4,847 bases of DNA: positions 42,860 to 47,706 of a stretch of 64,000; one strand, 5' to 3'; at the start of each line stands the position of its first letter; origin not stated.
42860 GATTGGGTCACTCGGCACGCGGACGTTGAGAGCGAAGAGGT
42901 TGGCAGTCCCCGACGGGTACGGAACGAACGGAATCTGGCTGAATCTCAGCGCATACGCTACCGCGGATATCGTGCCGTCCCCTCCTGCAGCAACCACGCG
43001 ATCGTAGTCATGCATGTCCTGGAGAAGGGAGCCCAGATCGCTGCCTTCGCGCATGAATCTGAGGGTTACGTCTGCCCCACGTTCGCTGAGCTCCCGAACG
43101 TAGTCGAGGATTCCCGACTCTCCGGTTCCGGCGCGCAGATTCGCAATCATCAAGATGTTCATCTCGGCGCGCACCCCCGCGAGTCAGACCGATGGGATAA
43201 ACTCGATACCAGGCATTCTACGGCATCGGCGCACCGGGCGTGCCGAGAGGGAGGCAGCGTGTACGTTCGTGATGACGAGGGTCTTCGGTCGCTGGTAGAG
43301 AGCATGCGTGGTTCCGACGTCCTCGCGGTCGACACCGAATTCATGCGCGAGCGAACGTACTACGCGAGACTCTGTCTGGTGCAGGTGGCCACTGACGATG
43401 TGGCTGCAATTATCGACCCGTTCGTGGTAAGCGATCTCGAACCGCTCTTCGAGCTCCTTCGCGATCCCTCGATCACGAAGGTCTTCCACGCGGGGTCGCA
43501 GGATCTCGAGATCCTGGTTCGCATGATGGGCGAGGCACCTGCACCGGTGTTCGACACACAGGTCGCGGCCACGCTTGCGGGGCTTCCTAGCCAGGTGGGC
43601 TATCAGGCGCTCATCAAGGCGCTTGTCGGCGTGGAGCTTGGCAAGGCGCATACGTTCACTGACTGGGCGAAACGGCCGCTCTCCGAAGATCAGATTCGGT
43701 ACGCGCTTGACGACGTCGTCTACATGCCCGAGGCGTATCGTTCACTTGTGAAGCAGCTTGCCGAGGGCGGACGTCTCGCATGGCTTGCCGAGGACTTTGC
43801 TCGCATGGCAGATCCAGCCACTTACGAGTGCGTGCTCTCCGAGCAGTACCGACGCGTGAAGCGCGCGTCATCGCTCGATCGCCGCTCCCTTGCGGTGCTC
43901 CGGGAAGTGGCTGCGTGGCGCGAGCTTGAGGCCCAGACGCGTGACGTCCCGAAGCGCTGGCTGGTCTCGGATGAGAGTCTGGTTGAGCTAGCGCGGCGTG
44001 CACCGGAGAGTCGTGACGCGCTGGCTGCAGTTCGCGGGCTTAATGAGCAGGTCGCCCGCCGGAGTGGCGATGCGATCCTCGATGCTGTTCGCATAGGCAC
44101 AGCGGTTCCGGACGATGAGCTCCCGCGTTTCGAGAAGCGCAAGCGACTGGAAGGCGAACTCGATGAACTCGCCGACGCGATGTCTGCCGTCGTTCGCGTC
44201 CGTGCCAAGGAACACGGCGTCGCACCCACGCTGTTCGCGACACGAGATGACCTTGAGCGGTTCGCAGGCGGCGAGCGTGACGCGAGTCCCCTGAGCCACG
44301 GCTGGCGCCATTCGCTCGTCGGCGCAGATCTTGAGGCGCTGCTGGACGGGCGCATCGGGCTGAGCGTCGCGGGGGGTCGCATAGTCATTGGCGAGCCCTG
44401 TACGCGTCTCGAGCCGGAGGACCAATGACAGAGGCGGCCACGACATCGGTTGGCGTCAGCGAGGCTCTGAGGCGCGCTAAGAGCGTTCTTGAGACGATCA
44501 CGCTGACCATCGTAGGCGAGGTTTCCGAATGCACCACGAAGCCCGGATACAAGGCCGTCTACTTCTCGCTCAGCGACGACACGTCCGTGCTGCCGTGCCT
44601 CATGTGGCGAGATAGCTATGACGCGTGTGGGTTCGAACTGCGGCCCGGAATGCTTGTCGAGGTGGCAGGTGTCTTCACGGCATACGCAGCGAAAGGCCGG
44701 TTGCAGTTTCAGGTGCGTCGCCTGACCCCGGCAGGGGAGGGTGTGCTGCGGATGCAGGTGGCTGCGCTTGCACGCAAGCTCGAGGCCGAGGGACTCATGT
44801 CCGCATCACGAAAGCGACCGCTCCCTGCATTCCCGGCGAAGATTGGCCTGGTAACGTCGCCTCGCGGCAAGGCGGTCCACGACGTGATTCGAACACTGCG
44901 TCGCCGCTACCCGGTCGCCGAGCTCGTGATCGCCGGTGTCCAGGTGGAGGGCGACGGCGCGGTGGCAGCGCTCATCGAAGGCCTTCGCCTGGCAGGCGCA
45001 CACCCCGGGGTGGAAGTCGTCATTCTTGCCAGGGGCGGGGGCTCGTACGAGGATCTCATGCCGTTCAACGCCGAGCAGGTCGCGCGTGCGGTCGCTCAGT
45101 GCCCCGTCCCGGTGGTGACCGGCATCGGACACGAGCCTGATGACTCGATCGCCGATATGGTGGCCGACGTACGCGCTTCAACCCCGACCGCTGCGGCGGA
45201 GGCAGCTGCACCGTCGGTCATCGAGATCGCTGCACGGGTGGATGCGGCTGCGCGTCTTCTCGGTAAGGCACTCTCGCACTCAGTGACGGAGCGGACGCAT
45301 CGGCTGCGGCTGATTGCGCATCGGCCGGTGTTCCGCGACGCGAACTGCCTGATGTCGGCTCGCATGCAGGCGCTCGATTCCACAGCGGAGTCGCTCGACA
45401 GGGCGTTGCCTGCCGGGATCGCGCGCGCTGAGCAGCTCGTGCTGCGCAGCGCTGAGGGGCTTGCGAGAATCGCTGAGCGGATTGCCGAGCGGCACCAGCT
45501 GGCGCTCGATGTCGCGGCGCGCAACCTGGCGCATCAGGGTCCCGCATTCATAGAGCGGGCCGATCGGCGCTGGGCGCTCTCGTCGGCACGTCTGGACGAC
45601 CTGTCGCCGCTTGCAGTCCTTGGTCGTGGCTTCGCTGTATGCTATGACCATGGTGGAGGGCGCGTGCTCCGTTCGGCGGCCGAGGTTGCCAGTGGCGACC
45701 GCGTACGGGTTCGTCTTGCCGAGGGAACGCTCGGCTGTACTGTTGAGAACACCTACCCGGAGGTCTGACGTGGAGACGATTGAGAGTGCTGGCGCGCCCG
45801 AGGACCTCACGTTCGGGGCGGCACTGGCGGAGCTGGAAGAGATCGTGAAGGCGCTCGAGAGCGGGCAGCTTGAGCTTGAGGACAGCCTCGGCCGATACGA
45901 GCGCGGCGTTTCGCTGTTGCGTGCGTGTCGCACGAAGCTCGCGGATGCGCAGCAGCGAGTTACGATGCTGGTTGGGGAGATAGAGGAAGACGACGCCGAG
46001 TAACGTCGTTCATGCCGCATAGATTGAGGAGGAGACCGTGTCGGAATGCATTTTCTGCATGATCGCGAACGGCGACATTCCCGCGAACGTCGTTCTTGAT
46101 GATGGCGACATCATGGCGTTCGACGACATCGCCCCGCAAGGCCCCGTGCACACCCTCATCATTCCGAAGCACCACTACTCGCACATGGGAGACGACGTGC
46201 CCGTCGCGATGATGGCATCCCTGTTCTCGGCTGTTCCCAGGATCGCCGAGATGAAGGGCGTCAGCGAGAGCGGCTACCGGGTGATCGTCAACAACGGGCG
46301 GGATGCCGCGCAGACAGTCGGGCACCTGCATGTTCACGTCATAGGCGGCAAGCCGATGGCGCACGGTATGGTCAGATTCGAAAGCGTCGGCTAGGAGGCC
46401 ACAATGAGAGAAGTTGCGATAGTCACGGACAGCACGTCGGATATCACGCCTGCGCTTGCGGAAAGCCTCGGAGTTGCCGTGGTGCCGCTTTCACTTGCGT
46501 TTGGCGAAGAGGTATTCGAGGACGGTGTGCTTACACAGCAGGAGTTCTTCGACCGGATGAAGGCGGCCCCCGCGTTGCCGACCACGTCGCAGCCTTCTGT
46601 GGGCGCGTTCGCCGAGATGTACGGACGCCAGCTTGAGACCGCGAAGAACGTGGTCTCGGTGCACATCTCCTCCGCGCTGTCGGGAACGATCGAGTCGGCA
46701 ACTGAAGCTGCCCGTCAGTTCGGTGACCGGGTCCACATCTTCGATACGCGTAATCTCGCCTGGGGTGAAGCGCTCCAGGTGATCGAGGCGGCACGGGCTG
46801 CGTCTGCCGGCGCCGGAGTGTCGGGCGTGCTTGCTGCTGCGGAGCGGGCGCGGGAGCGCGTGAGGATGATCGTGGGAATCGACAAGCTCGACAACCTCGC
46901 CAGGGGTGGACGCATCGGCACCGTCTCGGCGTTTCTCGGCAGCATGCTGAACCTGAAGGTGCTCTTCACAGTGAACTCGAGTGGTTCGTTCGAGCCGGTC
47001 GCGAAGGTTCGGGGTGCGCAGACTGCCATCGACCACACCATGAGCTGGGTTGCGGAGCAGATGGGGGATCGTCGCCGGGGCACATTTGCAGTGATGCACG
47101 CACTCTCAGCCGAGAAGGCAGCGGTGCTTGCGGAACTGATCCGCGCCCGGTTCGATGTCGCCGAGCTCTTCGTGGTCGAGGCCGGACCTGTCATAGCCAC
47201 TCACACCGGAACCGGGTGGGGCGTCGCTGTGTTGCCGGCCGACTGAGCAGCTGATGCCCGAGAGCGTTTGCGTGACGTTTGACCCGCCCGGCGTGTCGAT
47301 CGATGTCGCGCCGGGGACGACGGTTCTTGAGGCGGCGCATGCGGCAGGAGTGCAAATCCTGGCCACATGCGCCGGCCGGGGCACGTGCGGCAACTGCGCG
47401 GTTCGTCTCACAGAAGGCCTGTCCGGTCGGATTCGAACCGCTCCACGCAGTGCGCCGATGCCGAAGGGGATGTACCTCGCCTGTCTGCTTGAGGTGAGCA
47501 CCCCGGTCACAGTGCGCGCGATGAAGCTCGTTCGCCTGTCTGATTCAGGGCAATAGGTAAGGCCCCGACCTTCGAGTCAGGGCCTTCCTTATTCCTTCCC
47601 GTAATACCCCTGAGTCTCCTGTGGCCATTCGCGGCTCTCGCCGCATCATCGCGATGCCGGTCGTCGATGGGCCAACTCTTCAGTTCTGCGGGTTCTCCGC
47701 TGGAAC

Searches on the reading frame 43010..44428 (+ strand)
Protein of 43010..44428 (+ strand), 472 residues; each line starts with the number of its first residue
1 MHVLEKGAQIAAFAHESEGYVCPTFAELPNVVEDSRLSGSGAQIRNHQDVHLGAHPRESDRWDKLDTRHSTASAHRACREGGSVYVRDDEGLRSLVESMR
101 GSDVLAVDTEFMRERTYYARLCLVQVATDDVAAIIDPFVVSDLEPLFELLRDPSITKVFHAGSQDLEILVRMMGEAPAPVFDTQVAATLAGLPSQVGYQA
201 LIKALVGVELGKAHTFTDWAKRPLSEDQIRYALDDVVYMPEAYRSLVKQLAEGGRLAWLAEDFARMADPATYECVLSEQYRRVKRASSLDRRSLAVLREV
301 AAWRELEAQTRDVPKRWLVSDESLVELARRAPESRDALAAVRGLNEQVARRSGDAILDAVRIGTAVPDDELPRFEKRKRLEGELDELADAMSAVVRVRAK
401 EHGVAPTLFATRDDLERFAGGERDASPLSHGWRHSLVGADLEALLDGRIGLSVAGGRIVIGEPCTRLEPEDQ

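Call 48: search_protein_families(library=pfam, proteins=[window:43010-44428:+], max_evalue=0.000001)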
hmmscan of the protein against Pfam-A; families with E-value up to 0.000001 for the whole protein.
window:43010-44428:+ (472 aa): 2 families
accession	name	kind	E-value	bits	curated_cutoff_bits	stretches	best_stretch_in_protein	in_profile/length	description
PF01612.26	DNA_pol_A_exo1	-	8.9e-42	143.3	23.6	1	85-250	3-172/173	3'-5' exonuclease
PF00570.28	HRDC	-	3.9e-16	59.2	23.8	1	294-360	2-68/68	HRDC domain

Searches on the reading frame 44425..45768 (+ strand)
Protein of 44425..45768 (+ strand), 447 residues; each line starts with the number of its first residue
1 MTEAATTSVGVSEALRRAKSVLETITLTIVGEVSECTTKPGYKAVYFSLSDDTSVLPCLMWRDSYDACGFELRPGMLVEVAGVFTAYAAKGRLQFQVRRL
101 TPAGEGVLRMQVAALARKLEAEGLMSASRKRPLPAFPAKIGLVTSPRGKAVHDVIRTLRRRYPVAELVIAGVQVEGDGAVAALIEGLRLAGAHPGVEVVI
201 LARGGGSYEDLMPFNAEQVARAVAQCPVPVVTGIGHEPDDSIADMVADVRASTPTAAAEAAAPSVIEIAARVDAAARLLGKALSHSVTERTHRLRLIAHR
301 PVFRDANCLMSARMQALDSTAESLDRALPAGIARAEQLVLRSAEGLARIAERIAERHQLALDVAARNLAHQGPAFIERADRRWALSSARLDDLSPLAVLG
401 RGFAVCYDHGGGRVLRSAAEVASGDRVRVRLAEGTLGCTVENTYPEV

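Call 48: search_protein_families(library=pfam, proteins=[window:44425-45768:+], max_evalue=0.000001)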
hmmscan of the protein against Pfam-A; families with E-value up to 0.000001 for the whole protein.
window:44425-45768:+ (447 aa): 3 families
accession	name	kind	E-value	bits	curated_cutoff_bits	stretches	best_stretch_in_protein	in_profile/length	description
PF02601.20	Exonuc_VII_L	-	4.2e-85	286.5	35.9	1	124-438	1-314/315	Exonuclease VII, large subunit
PF13742.12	tRNA_anti_2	-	9.2e-16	58.3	27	1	11-100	3-94/95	OB-fold nucleic acid binding domain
PF01336.31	tRNA_anti-codon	-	7e-10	39.2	27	1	28-102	2-74/75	OB-fold nucleic acid binding domain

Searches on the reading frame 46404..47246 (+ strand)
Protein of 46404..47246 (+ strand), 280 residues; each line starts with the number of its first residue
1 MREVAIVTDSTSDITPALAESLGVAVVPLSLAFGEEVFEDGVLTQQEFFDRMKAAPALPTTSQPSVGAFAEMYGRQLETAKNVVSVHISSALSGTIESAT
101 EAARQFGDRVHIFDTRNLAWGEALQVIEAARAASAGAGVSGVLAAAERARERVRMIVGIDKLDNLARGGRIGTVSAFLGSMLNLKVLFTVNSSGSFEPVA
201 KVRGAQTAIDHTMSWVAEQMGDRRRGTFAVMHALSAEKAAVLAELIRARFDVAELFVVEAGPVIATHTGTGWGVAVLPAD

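Call 48: search_protein_families(library=pfam, proteins=[window:46404-47246:+], max_evalue=0.000001)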
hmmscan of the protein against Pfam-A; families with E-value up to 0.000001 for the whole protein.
window:46404-47246:+ (280 aa): 1 family
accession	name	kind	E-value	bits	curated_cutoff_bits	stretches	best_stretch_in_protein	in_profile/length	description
PF02645.21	DegV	-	1.6e-79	267.6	27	1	4-278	2-279/280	Uncharacterised protein, DegV family COG1307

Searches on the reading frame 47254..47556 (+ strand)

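Call 48: search_protein_families(library=pfam, proteins=[window:47254-47556:+], max_evalue=0.000001)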
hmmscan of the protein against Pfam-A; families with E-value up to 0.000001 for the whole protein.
window:47254-47556:+ (100 aa): 2 families
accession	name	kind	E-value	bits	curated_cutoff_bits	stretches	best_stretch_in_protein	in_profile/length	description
PF00111.32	Fer2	-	2.7e-11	43.7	21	1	8-79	2-74/77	2Fe-2S iron-sulfur cluster binding domain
PF13510.11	Fer2_4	-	5e-07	30.1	22.8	0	7-69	4-71/82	2Fe-2S iron-sulfur cluster binding domain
